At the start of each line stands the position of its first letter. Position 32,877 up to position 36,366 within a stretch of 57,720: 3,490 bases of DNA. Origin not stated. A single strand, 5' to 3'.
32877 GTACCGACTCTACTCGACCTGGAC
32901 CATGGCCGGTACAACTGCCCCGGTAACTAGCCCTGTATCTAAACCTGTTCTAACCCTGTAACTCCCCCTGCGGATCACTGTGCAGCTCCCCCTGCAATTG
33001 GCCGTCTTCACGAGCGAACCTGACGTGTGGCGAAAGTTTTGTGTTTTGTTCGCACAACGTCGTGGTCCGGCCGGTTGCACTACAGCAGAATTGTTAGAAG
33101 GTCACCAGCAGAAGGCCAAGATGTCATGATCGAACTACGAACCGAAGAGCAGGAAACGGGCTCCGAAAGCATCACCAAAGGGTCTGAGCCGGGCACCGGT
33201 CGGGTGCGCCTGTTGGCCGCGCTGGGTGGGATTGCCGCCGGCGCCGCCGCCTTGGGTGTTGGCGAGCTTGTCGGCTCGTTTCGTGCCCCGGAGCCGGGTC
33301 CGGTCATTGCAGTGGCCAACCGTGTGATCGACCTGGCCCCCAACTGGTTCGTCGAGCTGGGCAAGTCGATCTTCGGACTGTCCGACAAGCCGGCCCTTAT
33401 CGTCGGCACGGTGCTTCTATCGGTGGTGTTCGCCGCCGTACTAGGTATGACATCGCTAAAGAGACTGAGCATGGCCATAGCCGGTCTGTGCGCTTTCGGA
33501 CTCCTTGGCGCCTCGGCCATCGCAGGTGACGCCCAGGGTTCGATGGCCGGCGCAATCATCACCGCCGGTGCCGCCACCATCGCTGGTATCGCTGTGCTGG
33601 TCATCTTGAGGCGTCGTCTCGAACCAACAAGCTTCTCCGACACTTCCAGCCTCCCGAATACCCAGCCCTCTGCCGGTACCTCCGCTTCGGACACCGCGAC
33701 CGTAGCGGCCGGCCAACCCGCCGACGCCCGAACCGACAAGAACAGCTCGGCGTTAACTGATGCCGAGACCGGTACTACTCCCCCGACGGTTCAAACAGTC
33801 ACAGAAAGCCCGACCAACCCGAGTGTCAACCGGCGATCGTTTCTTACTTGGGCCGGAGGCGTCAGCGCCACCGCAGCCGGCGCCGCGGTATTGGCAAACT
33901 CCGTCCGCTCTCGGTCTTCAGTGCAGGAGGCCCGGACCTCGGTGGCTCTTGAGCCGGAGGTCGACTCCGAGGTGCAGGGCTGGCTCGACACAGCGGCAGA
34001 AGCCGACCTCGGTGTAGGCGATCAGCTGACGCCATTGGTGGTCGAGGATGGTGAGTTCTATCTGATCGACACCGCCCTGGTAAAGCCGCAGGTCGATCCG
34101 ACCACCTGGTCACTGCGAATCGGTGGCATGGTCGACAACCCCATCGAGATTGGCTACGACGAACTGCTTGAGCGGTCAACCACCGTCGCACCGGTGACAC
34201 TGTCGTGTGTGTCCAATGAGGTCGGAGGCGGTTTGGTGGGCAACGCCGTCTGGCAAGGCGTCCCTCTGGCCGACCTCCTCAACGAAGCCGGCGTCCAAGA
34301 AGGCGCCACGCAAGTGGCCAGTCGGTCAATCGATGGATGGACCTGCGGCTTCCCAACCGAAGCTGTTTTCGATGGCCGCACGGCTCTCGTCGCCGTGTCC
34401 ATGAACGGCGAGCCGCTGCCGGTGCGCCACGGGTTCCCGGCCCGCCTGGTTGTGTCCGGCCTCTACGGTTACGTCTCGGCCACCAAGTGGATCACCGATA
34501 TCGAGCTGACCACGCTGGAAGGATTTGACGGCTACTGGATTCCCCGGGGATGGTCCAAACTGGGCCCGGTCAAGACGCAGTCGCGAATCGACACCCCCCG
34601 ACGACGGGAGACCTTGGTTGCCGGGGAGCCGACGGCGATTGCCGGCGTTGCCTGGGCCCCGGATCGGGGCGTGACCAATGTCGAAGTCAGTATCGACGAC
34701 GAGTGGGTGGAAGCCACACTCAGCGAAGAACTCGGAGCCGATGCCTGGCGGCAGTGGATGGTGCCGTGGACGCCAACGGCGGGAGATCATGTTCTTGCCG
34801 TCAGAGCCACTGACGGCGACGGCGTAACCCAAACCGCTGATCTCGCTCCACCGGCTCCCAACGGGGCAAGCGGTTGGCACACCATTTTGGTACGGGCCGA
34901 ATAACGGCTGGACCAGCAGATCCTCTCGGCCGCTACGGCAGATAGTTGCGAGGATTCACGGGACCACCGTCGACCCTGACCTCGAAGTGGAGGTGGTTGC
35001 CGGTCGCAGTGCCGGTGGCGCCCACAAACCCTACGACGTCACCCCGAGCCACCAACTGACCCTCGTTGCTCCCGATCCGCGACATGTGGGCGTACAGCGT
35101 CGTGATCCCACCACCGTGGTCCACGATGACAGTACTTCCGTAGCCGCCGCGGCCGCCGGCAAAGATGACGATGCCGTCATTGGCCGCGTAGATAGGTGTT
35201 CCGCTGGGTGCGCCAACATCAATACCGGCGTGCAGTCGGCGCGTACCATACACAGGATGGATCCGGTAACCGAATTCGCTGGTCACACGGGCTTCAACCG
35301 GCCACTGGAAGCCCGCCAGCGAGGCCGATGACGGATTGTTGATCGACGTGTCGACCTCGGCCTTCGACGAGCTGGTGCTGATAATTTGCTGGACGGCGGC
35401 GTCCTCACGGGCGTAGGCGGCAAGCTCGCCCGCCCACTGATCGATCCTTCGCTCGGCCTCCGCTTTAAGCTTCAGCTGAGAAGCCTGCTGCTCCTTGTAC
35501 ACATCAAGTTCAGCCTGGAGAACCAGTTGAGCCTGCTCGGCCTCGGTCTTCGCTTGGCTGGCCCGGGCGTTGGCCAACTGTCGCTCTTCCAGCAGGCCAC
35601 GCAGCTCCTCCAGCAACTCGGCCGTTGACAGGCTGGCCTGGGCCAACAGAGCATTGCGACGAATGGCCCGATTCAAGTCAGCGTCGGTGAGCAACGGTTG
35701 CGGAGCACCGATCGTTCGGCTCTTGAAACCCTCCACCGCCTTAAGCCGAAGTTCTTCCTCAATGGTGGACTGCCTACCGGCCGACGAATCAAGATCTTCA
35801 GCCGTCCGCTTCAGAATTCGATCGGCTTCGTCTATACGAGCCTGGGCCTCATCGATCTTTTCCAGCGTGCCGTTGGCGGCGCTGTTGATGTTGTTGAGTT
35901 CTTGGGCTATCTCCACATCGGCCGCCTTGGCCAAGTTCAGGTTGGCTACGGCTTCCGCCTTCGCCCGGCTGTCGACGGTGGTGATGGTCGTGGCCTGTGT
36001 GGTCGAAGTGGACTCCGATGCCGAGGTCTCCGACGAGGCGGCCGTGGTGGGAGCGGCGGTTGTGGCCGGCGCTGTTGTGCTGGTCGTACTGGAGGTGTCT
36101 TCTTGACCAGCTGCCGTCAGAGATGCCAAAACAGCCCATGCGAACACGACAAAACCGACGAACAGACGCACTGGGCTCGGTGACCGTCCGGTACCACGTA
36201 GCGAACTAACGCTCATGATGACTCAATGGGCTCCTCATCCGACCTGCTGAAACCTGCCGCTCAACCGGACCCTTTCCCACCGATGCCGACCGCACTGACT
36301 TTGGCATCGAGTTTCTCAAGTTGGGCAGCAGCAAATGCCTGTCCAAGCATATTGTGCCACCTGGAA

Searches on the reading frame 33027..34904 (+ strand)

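Call 67: search_protein_families(library=pfam, proteins=[window:33027-34904:+], max_evalue=0.00001)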
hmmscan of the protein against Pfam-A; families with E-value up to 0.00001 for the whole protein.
window:33027-34904:+ (625 aa): 1 family
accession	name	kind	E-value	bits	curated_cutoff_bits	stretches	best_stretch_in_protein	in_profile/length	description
PF00174.25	Oxidored_molyb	-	2e-41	141.9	24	1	354-504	5-169/169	Oxidoreductase molybdopterin binding domain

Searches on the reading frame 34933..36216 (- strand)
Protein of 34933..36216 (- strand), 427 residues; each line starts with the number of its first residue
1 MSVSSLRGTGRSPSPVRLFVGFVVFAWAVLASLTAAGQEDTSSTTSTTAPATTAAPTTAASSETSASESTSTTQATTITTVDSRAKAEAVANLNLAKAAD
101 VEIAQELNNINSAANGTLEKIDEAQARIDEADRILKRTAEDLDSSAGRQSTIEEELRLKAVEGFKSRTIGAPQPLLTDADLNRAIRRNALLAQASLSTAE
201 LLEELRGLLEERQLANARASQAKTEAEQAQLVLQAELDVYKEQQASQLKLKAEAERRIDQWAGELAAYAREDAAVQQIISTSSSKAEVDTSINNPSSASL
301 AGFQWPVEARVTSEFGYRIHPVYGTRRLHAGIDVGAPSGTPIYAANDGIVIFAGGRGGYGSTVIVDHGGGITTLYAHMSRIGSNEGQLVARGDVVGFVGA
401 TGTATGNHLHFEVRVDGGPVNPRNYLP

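Call 68: search_protein_families(library=pfam, proteins=[window:34933-36216:-], max_evalue=0.00001)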
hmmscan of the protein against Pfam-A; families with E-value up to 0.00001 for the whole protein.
window:34933-36216:- (427 aa): 1 family
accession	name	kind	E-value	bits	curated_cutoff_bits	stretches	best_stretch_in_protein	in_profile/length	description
PF01551.29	Peptidase_M23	-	1.8e-33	115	28.7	1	328-422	2-96/96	Peptidase family M23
